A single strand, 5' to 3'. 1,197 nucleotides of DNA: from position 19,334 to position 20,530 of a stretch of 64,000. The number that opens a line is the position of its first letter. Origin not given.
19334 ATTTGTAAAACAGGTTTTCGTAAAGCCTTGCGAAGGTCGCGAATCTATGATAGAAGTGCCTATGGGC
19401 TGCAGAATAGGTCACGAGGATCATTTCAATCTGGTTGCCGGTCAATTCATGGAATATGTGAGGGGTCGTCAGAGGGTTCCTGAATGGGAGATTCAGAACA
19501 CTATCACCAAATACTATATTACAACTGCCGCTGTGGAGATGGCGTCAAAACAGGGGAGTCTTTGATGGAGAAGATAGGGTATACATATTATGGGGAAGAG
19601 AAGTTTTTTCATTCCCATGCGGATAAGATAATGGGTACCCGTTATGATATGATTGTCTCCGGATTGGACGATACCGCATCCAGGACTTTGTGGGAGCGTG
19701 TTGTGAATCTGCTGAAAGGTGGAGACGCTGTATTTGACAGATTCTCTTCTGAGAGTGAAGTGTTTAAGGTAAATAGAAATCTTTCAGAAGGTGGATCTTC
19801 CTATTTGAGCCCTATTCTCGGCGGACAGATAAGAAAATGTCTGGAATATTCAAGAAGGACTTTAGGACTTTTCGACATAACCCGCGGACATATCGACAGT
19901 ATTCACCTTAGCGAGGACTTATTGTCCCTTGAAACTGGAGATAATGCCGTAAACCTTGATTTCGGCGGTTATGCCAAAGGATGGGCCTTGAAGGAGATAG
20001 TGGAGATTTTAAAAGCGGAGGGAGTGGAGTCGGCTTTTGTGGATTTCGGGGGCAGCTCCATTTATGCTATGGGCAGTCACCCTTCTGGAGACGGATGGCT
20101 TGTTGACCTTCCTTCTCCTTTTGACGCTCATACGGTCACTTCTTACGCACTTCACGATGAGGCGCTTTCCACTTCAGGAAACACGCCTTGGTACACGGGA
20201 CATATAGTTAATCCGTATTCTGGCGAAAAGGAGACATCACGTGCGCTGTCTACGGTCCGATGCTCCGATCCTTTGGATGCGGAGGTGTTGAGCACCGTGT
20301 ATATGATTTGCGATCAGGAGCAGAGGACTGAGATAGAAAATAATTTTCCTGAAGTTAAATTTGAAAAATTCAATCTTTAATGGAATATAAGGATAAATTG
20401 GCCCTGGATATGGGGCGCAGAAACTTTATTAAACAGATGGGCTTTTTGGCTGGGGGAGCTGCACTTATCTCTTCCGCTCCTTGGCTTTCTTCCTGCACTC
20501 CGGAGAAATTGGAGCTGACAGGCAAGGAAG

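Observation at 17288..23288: Exported redox module (four Gfo/Idh/MocA-type proteins, a signal-less ApbE and a 77-aa membrane protein) embedded in a PUL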

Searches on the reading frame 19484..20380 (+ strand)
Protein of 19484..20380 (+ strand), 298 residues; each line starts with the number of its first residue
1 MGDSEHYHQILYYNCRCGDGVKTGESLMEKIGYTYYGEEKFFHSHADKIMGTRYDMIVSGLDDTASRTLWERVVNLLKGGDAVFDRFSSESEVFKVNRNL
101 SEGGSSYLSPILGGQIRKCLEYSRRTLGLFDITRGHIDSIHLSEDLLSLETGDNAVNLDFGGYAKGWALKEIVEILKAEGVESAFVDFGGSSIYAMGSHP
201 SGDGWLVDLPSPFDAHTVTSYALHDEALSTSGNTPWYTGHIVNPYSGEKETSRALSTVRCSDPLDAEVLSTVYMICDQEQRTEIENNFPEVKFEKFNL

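Call 2: search_protein_families(library=pfam, proteins=[window:19484-20380:+], max_evalue=0.01)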
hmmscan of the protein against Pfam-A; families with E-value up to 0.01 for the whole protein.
window:19484-20380:+ (298 aa): 1 family
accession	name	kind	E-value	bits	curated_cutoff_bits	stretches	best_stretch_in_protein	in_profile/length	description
PF02424.20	ApbE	-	5.3e-33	115.1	25.6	2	140-286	111-256/266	ApbE family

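Call 3: search_protein_families(library=ncbifam, proteins=[window:19484-20380:+], max_evalue=0.01)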
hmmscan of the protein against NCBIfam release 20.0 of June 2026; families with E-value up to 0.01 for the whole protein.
window:19484-20380:+ (298 aa): 1 family
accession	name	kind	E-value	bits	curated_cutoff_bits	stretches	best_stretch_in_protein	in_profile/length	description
NF007774.0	PRK10461.1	equivalog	1e-07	31.2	498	1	158-284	181-316/351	FAD:protein FMN transferase ApbE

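Call 13: find_homologous_proteins(query=window:19565-20380:+, max_evalue=0.00001)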
Query window:19565-20380:+ (271 aa): 557 proteins with E <= 0.00001 among 1842 candidates; the best 120 are listed.
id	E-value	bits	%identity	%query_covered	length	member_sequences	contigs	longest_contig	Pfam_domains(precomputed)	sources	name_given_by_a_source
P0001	1.7e-177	606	99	100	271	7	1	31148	PF02424.21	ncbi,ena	-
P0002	5.4e-162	555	90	100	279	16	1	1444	PF02424.21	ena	-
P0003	1.1e-156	538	86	100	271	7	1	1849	PF02424.21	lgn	-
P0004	6.4e-117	408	66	100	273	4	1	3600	PF02424.21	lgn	-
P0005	3.1e-116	405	67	100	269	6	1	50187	PF02424.21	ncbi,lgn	-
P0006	7.4e-115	401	67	100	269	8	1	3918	PF02424.21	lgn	-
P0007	3.3e-113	395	64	100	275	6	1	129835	PF02424.21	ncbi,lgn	-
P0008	2.0e-98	347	61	100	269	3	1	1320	PF02424.21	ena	-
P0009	2.3e-74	268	46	100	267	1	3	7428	PF02424.21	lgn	-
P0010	6.0e-74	267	48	97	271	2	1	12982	PF02424.21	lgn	-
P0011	3.3e-73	264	47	100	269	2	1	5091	PF02424.21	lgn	-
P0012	4.7e-73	264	48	99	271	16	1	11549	PF02424.21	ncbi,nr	ncbi:MAG TPA: FAD:protein FMN transferase [Rikenellaceae bacterium]|nr:FAD:protein FMN transferase [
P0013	9.3e-72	259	46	100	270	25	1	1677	PF02424.21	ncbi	-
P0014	1.2e-71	259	48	93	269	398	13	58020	PF02424.21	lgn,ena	-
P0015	7.0e-70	253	48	93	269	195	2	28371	PF02424.21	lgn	-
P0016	4.6e-69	251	44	98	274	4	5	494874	PF02424.21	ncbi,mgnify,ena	mgnify:FL=1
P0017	8.3e-69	250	46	97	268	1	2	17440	PF02424.21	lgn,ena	-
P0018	2.1e-68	248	43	100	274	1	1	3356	PF02424.21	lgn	-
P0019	9.1e-68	246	48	96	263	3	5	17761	PF02424.21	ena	-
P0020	3.4e-67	245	51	90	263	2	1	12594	PF02424.21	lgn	-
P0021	7.4e-67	243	44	100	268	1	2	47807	PF02424.21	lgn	-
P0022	1.8e-66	242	48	92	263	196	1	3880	PF02424.21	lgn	-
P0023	8.2e-66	240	45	97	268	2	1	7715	PF02424.21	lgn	-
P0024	8.7e-66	240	50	88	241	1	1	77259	PF02424.21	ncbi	ncbi:MAG: FAD:protein FMN transferase [Candidatus Cryptobacteroides sp.]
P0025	2.9e-65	238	47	94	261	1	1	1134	PF02424.21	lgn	-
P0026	3.1e-62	228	47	97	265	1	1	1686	PF02424.21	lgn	-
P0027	4.6e-62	228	43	96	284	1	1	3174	PF02424.21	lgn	-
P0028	4.5e-61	224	44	96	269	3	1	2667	PF02424.21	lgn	-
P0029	1.7e-60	223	45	93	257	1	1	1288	PF02424.21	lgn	-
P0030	2.3e-60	222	45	94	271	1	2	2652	PF02424.21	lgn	-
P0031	4.1e-60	221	45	94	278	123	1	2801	PF02424.21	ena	-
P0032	5.9e-60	221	43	97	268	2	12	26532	PF02424.21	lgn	-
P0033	9.1e-60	220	44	95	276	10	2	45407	PF02424.21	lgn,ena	-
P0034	1.1e-59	220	42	96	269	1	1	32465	PF02424.21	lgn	-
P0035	1.1e-59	220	43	100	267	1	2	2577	PF02424.21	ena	-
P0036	1.4e-59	220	42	97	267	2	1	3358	PF02424.21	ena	-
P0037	1.6e-59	219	45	97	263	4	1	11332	PF02424.21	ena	-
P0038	3.5e-59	218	45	97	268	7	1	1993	PF02424.21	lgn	-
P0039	3.5e-59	218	43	95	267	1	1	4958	PF02424.21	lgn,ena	-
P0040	4.0e-59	218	40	98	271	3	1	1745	PF02424.21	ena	-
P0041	4.4e-59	218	46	93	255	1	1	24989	PF02424.21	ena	-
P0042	7.6e-59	217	45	94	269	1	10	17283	PF02424.21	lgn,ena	-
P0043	9.5e-59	217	43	97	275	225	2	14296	PF02424.21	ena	-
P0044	1.5e-58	216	41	97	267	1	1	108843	PF02424.21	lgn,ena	-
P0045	1.8e-58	216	43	95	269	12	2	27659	PF02424.21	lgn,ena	-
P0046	2.4e-58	216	41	97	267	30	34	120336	PF02424.21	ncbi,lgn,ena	-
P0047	3.0e-58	215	44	100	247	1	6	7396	PF02424.21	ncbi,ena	-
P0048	5.3e-58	214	45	97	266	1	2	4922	PF02424.21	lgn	-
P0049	5.4e-58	214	43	100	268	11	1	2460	PF02424.21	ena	-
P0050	6.2e-58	214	43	97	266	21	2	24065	PF02424.21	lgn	-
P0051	7.5e-58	214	44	97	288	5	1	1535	PF02424.21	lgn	-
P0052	7.8e-58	214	43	96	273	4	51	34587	PF02424.21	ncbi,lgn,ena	-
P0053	8.3e-58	214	42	98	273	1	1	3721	PF02424.21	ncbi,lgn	-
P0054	9.4e-58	214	41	97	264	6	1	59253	PF02424.21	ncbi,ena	-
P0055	1.0e-57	213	44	100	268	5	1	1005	PF02424.21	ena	-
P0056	1.0e-57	213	44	98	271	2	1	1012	PF02424.21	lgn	-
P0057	1.2e-57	213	45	97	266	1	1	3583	PF02424.21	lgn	-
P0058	2.4e-57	212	42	96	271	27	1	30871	PF02424.21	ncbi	-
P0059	2.5e-57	212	42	97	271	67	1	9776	PF02424.21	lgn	-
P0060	3.0e-57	212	43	97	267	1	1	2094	PF02424.21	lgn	-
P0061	3.1e-57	212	40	99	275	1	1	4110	PF02424.21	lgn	-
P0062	4.1e-57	211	44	97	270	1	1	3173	PF02424.21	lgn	-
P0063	4.4e-57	211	42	96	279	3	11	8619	PF02424.21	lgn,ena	-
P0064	5.4e-57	211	39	97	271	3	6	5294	PF02424.21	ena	-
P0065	5.8e-57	211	42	97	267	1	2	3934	PF02424.21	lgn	-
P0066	7.6e-57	211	42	97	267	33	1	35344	PF02424.21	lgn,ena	-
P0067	7.7e-57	211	40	97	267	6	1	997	PF02424.21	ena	-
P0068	8.1e-57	210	43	98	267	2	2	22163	PF02424.21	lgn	-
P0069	8.4e-57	210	41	98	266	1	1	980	PF02424.21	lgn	-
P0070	9.3e-57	210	42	96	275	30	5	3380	PF02424.21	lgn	-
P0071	9.9e-57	210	39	97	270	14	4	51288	PF02424.21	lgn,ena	-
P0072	1.0e-56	210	42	95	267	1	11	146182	PF02424.21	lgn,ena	-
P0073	1.0e-56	210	44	99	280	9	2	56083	PF02424.21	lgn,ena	-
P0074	1.3e-56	210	42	96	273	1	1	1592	PF02424.21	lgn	-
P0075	1.8e-56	209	40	95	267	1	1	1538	PF02424.21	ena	-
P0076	1.9e-56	209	44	97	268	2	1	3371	PF02424.21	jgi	jgi:thiamine biosynthesis lipoprotein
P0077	2.1e-56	209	43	97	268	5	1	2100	PF02424.21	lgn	-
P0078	2.1e-56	209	43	95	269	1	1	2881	PF02424.21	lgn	-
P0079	2.6e-56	209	44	97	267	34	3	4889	PF02424.21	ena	-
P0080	3.0e-56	209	40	99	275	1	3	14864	PF02424.21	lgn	-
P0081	4.0e-56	208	40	99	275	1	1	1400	PF02424.21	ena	-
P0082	4.1e-56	208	40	99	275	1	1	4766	PF02424.21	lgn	-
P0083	4.9e-56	208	39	98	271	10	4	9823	PF02424.21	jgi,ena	-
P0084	7.0e-56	207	42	95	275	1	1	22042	PF02424.21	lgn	-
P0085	7.3e-56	207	44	100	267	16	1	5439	PF02424.21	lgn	-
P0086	9.3e-56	207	42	94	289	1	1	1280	PF02424.21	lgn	-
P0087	9.6e-56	207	44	97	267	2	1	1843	PF02424.21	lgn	-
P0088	1.0e-55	207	39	97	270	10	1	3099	PF02424.21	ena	-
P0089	1.4e-55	206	42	97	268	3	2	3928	PF02424.21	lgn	-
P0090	2.0e-55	206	42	97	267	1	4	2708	PF02424.21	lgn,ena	-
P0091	2.0e-55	206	40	97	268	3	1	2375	PF02424.21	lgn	-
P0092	2.6e-55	206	42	100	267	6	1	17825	PF02424.21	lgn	-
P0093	2.7e-55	206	42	95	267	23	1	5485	PF02424.21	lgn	-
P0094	2.8e-55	205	45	97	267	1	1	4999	PF02424.21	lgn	-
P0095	2.8e-55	205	41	96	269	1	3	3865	PF02424.21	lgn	-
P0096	3.0e-55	205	39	97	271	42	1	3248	PF02424.21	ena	-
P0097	3.2e-55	205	41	92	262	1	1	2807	PF02424.21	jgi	jgi:thiamine biosynthesis lipoprotein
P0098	3.5e-55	205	41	100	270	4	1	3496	PF02424.21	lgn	-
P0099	3.8e-55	205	41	97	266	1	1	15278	PF02424.21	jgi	-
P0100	5.0e-55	205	40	98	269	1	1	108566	PF02424.21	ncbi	-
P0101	5.2e-55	205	43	100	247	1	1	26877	PF02424.21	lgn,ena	-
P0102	5.9e-55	204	43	96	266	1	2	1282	PF02424.21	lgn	-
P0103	6.6e-55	204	42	97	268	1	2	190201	PF02424.21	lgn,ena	-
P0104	7.1e-55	204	43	97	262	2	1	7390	PF02424.21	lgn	-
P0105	7.5e-55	204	42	97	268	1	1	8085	PF02424.21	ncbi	-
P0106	7.9e-55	204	42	97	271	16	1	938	PF02424.21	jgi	jgi:thiamine biosynthesis lipoprotein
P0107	8.0e-55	204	43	100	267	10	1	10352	PF02424.21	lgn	-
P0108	8.1e-55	204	41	97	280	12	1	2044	PF02424.21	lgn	-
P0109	8.2e-55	204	41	97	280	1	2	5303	PF02424.21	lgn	-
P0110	9.9e-55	204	40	97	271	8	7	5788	PF02424.21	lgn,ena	-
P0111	1.1e-54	204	41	93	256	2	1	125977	PF02424.21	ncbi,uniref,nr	ncbi:FAD:protein FMN transferase [Bacteroides sp.]|uniref:FAD:protein FMN transferase n=1 Tax=Bacter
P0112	1.3e-54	203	41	96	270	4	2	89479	PF02424.21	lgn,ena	-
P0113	1.5e-54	203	45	92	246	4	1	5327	PF02424.21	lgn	-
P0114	1.5e-54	203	39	100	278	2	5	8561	PF02424.21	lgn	-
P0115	1.6e-54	203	42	97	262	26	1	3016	PF02424.21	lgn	-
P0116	1.7e-54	203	38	98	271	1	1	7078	PF02424.21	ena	-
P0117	2.0e-54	203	38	97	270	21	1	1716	PF02424.21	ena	-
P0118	2.3e-54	202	46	95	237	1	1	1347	PF02424.21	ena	-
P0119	2.6e-54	202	40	95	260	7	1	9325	PF02424.21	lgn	-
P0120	2.7e-54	202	43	97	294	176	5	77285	PF02424.21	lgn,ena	-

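Call 14: find_encoding_contigs(protein=P0016, flank=9000, max_places=2)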
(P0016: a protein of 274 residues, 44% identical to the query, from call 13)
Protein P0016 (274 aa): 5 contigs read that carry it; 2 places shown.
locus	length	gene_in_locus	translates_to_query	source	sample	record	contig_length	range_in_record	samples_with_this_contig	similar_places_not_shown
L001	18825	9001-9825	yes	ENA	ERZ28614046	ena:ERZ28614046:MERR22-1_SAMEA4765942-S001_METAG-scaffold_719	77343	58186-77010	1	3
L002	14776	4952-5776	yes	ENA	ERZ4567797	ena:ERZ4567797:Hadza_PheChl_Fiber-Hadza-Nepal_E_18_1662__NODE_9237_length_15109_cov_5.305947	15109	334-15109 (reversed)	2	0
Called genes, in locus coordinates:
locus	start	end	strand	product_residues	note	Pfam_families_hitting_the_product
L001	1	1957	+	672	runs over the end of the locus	PF19773:DUF6259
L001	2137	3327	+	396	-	PF16147:DUF4855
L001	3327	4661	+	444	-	-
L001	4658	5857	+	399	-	PF01979:Amidohydro_1, PF07969:Amidohydro_3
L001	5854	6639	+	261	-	PF01182:Glucosamine_iso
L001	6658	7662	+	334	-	PF01408:GFO_IDH_MocA (weak)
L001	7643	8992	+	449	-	PF16490:Oxidoreduct_C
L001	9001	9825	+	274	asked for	PF02424:ApbE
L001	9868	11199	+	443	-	PF01408:GFO_IDH_MocA, PF02894:GFO_IDH_MocA_C, PF22725:GFO_IDH_MocA_C3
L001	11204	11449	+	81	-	-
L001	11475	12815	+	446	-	PF01408:GFO_IDH_MocA, PF22725:GFO_IDH_MocA_C3 (weak), PF19051:GFO_IDH_MocA_C2, PF02894:GFO_IDH_MocA_C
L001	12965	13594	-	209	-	PF14681:UPRTase, PF00156:Pribosyltran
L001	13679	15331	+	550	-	PF00485:PRK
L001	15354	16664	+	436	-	PF09411:PagL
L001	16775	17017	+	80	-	PF00550:PP-binding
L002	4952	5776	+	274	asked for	PF02424:ApbE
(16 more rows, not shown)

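Call 15: find_encoding_contigs(protein=P0111, flank=9000, max_places=2)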
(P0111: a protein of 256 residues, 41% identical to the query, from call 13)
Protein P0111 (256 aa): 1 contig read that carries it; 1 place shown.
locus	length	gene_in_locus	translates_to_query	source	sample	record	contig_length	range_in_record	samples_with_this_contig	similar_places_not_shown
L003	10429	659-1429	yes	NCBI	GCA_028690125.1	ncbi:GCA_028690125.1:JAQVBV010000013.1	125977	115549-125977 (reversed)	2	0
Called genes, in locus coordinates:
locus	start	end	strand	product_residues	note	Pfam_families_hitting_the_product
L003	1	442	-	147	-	PF28494:GlyRS_ins_1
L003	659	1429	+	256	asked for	PF02424:ApbE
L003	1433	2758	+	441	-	PF01408:GFO_IDH_MocA, PF22725:GFO_IDH_MocA_C3, PF02894:GFO_IDH_MocA_C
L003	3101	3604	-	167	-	PF18291:HU-HIG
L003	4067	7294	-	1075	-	PF17132:Glyco_hydro_106, PF02837:Glyco_hydro_2_N (weak), PF22666:Glyco_hydro_2_N2 (weak)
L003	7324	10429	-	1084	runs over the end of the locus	PF17132:Glyco_hydro_106, PF02837:Glyco_hydro_2_N, PF22666:Glyco_hydro_2_N2 (weak)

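Call 16: find_encoding_contigs(protein=P0046, flank=9000, max_places=3)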
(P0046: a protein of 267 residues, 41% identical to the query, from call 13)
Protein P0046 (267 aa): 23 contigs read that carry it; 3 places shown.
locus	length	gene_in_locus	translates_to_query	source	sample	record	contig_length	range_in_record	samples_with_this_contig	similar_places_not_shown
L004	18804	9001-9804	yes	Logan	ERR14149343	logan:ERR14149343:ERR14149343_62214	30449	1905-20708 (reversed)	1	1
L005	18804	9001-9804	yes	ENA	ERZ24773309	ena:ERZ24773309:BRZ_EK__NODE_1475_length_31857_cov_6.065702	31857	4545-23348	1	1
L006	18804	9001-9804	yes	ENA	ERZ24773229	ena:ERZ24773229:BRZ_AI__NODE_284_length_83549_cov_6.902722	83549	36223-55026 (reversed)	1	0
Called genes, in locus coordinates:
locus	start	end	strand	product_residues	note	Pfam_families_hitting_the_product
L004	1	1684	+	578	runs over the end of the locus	PF16410:DUF5018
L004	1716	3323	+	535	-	PF00754:F5_F8_type_C (weak), PF02156:Glyco_hydro_26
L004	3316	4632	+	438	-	PF07690:MFS_1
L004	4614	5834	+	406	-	PF01979:Amidohydro_1, PF07969:Amidohydro_3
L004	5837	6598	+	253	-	PF01182:Glucosamine_iso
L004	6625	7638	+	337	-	PF01408:GFO_IDH_MocA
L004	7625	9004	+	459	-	PF01408:GFO_IDH_MocA (faint), PF16490:Oxidoreduct_C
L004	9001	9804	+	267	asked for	PF02424:ApbE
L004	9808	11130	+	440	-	PF01408:GFO_IDH_MocA, PF22725:GFO_IDH_MocA_C3, PF02894:GFO_IDH_MocA_C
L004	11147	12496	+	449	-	PF01408:GFO_IDH_MocA, PF22725:GFO_IDH_MocA_C3 (faint), PF19051:GFO_IDH_MocA_C2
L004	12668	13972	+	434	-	PF07690:MFS_1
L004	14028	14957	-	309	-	PF01261:AP_endonuc_2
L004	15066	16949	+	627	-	PF22666:Glyco_hydro_2_N2 (faint), PF02837:Glyco_hydro_2_N, PF00703:Glyco_hydro_2, PF02836:Glyco_hydro_2_C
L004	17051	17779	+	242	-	PF00072:Response_reg, PF00486:Trans_reg_C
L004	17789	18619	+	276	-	PF00512:HisKA, PF02518:HATPase_c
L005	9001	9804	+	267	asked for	PF02424:ApbE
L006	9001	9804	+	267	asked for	PF02424:ApbE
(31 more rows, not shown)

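Call 23: search_solved_structures(query=window:19565-20380:+, max_evalue=0.01, show_alignments=2)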
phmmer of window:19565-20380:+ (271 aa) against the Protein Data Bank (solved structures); distinct sequences matched with E-value up to 0.01: 13.
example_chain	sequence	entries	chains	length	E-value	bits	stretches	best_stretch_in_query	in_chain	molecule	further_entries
7esa_A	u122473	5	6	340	2.9e-09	39.7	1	127-190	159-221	FAD:protein FMN transferase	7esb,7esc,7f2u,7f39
5mgy_H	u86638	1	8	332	5.3e-08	35.6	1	128-253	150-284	FAD:protein FMN transferase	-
6nxi_A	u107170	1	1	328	1.6e-07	34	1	128-256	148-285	FAD:protein FMN transferase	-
4xgw_A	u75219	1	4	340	1.8e-07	33.9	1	130-257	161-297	FAD:protein FMN transferase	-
2o18_A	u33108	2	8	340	6e-07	32.1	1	131-257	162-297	Thiamine biosynthesis lipoprotein apbE | FAD:protein FMN transferase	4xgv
6nxj_A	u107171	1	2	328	1.7e-06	30.7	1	128-255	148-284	FAD:protein FMN transferase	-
3pnd_A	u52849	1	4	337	2.3e-06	30.2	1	131-256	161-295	Thiamine biosynthesis lipoprotein ApbE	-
4xgx_A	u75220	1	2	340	4e-06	29.4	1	131-257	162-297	FAD:protein FMN transferase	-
1vrm_A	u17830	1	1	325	0.0002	23.8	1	126-262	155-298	hypothetical protein TM1553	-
4xdt_A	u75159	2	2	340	0.00021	23.8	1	126-171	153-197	FAD:protein FMN transferase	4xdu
7mgt_A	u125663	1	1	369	0.00026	23.5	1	126-171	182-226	FAD:protein FMN transferase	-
4ifu_A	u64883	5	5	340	0.00028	23.4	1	126-171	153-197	FAD:protein FMN transferase | Thiamine biosynthesis lipoprotein ApbE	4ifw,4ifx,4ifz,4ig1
4xdr_A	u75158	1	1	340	0.00047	22.6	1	126-171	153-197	FAD:protein FMN transferase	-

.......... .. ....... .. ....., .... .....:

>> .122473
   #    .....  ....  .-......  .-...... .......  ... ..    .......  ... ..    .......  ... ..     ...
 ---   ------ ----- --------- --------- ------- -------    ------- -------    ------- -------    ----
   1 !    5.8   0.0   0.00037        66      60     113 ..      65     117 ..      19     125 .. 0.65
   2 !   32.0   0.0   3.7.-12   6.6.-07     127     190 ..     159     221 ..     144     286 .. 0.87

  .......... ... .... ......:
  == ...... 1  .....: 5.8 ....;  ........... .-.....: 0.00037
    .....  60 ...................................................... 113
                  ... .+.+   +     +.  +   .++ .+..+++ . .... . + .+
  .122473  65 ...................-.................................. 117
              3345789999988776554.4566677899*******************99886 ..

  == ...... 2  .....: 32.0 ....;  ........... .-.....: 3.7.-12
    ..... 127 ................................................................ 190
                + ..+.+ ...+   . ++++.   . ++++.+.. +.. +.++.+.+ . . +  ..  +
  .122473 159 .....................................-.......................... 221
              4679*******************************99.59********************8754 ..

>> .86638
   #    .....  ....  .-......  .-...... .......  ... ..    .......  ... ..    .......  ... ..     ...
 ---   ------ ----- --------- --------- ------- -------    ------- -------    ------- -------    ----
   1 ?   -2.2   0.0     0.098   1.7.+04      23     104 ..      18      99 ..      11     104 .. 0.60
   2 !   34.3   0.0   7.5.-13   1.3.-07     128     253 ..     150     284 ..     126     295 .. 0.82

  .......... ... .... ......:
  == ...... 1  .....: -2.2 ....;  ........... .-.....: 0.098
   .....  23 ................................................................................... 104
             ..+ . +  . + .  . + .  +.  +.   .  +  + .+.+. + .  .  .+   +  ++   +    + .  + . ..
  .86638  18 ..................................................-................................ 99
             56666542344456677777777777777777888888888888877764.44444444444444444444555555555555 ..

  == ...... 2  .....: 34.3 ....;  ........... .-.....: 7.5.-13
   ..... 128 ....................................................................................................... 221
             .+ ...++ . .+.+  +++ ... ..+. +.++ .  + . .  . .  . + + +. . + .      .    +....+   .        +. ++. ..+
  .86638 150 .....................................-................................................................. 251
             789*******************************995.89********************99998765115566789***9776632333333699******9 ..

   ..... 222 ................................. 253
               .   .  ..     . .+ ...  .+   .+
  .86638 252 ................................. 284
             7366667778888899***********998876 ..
